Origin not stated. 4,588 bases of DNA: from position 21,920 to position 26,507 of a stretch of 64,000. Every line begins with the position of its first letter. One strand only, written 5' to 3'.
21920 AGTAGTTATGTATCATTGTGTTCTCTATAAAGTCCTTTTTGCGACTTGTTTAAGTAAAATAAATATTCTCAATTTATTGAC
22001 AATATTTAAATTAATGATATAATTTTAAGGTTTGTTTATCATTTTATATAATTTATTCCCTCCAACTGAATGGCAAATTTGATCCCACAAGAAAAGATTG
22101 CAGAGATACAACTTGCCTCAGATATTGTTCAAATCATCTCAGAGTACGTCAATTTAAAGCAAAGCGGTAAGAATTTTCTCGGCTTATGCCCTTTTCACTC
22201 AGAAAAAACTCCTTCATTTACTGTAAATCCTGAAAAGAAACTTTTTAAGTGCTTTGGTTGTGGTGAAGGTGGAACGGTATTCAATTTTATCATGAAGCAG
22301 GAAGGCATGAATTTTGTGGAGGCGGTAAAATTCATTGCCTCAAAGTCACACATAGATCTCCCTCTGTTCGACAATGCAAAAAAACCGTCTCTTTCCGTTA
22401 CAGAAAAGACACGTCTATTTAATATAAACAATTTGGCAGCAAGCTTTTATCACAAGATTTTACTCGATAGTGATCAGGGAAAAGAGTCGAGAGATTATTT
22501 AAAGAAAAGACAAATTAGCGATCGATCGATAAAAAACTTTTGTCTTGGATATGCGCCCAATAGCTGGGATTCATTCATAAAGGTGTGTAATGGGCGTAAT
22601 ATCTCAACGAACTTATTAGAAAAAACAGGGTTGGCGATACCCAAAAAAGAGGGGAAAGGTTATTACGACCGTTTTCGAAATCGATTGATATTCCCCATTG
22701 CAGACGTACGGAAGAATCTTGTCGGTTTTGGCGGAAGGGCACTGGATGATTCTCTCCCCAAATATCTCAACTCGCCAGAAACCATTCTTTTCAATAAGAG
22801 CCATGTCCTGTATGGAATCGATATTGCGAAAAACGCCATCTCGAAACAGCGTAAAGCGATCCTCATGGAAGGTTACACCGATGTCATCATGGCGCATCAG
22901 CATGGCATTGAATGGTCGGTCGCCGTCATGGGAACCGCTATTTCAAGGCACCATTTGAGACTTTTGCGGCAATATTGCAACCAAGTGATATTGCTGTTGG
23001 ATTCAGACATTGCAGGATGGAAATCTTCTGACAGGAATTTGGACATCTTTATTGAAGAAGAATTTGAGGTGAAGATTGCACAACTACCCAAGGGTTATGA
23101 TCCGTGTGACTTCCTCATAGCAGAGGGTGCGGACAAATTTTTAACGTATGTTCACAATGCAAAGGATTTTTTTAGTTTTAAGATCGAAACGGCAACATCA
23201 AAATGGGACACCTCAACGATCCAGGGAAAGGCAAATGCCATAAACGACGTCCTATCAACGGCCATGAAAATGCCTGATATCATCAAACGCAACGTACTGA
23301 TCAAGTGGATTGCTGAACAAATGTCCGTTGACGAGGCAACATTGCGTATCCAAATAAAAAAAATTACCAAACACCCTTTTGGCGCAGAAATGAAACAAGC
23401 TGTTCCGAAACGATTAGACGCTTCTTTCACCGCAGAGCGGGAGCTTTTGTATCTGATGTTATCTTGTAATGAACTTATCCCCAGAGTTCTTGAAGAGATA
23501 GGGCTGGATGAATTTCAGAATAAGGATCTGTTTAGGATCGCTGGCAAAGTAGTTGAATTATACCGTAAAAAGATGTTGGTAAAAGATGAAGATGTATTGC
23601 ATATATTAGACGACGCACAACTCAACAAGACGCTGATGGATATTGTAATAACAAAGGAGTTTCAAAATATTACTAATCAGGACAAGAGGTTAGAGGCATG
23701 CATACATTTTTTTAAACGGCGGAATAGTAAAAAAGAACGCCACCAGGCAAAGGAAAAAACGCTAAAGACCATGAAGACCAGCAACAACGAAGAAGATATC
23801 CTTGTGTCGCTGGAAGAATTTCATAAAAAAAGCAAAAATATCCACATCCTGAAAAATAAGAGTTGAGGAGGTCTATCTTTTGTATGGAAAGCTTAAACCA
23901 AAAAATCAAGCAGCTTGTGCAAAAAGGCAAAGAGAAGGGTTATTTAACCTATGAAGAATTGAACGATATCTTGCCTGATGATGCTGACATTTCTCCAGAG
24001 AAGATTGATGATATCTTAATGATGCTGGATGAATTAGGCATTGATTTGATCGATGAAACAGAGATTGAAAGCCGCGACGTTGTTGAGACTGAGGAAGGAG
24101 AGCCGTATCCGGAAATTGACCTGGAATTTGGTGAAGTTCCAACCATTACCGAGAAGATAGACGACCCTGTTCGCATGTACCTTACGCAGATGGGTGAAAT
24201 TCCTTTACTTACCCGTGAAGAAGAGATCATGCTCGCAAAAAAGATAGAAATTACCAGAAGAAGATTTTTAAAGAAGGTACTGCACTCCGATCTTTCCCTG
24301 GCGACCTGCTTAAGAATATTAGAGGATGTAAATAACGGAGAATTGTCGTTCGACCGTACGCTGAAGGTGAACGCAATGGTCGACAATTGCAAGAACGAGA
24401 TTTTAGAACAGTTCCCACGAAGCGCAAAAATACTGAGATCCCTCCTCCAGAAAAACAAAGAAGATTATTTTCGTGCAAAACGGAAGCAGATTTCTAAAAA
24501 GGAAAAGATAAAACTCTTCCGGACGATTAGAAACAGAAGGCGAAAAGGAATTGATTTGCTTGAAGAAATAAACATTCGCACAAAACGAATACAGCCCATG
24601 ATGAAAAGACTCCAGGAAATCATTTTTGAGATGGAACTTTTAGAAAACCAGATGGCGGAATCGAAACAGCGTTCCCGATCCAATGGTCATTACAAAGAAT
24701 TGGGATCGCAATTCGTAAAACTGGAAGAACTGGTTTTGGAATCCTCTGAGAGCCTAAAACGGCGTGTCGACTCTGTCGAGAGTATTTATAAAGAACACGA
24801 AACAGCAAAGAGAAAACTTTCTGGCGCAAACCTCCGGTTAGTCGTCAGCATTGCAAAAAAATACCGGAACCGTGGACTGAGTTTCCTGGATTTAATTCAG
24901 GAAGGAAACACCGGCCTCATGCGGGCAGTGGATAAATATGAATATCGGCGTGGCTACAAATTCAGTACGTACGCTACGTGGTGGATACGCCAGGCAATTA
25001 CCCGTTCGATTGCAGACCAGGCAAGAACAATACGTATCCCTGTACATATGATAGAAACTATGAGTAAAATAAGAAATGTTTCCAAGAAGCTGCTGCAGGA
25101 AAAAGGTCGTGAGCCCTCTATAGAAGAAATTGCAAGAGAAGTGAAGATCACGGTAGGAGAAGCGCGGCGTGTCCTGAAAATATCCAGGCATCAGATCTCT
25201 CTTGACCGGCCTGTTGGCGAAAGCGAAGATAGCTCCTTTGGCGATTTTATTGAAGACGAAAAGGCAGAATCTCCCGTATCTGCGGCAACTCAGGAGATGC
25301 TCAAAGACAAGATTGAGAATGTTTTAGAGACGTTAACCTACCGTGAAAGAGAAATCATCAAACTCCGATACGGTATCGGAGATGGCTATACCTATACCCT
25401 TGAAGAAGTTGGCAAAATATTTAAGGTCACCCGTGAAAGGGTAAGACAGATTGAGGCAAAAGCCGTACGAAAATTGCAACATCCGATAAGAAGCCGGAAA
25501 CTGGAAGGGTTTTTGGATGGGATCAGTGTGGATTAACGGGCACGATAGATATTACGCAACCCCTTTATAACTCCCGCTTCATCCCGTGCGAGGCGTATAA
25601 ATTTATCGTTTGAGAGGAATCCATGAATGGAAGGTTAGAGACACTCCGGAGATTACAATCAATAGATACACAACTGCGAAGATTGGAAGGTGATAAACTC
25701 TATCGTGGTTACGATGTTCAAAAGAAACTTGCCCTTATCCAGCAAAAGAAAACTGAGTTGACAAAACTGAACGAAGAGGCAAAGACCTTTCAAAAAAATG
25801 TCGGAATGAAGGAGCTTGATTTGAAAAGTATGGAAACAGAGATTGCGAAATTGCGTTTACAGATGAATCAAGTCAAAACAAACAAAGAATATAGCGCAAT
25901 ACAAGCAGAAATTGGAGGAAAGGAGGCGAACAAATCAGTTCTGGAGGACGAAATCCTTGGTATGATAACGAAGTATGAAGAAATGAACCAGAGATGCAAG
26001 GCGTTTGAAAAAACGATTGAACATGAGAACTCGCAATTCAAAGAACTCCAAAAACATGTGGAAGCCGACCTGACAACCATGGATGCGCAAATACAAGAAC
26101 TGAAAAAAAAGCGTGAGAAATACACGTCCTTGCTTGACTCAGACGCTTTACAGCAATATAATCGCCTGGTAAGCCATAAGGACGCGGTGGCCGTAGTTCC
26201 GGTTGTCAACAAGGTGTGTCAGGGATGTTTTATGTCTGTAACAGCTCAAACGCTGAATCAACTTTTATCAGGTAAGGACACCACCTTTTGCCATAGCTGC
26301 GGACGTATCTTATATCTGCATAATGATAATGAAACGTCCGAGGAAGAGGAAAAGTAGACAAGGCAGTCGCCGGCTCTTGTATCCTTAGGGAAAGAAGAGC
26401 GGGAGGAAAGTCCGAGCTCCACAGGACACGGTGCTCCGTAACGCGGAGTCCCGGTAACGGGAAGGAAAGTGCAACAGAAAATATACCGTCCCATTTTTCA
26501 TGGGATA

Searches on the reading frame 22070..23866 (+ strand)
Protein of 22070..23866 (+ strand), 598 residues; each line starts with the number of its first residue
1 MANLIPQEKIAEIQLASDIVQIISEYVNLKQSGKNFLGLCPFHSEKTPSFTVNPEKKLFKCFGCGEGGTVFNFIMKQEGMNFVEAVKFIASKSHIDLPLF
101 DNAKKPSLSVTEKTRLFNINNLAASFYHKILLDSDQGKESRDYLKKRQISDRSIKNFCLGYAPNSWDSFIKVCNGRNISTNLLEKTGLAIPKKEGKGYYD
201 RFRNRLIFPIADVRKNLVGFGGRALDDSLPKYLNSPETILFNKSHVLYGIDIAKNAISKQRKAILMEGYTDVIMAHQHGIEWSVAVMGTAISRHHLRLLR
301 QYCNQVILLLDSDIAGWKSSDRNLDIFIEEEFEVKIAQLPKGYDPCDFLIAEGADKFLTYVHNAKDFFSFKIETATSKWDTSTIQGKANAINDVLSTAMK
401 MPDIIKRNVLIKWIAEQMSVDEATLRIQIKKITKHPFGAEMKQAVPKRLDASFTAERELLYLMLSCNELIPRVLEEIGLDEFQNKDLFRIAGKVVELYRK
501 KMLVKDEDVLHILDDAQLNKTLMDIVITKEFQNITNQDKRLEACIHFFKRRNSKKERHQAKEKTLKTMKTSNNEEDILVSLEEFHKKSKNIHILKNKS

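Call 18: find_encoding_contigs(protein=window:22070-23866:+, flank=10000, max_places=5)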
Protein window:22070-23866:+ (598 aa): 2 contigs read that carry it; 2 places shown.
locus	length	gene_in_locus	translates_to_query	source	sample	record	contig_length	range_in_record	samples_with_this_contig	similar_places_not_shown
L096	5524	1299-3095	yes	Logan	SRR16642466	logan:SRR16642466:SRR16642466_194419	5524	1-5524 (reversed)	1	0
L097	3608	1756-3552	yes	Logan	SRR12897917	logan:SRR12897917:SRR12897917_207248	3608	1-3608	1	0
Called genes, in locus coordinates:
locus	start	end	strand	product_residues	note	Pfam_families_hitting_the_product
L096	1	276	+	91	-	?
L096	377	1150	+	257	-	PF00977:His_biosynth, PF03060:NMO (faint)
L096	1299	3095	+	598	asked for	PF01807:Zn_ribbon_DnaG, PF08275:DNAG_N, PF01751:Toprim (weak), PF13662:Toprim_4, PF13155:Toprim_2, PF10410:DnaB_bind (weak)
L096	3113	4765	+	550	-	PF03979:Sigma70_r1_1, PF00140:Sigma70_r1_2, PF04542:Sigma70_r2, PF04539:Sigma70_r3, PF04545:Sigma70_r4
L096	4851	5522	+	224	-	?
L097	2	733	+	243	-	?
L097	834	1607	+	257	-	PF00977:His_biosynth, PF03060:NMO (faint)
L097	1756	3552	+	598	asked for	PF01807:Zn_ribbon_DnaG, PF08275:DNAG_N, PF01751:Toprim (weak), PF13662:Toprim_4, PF13155:Toprim_2, PF10410:DnaB_bind (weak)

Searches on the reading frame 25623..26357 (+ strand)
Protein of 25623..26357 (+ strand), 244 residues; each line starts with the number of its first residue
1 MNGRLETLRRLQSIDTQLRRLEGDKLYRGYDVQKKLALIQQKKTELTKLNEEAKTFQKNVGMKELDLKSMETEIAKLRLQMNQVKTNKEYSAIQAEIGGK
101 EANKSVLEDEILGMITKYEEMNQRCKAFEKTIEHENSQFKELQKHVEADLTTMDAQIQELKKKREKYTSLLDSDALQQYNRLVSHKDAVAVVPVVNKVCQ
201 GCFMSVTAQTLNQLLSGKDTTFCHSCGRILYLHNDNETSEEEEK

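Call 34: search_protein_families(library=pfam, proteins=[window:25623-26357:+], max_evalue=0.001)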
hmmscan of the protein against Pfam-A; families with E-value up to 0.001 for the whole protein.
window:25623-26357:+ (244 aa): 3 families
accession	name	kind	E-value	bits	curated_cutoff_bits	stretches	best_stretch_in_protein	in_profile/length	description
PF02591.20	Zn_ribbon_9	-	3.9e-11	43.3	29.1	1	198-230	1-33/33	C4-type zinc ribbon domain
PF24481.2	CT398_CC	-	1.4e-10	41.7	27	1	11-185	1-178/180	CT398-like coiled coil hairpin domain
PF24423.1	OVT1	-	0.00071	20.4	30.9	0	87-168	7-84/100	Major antigen, helical domain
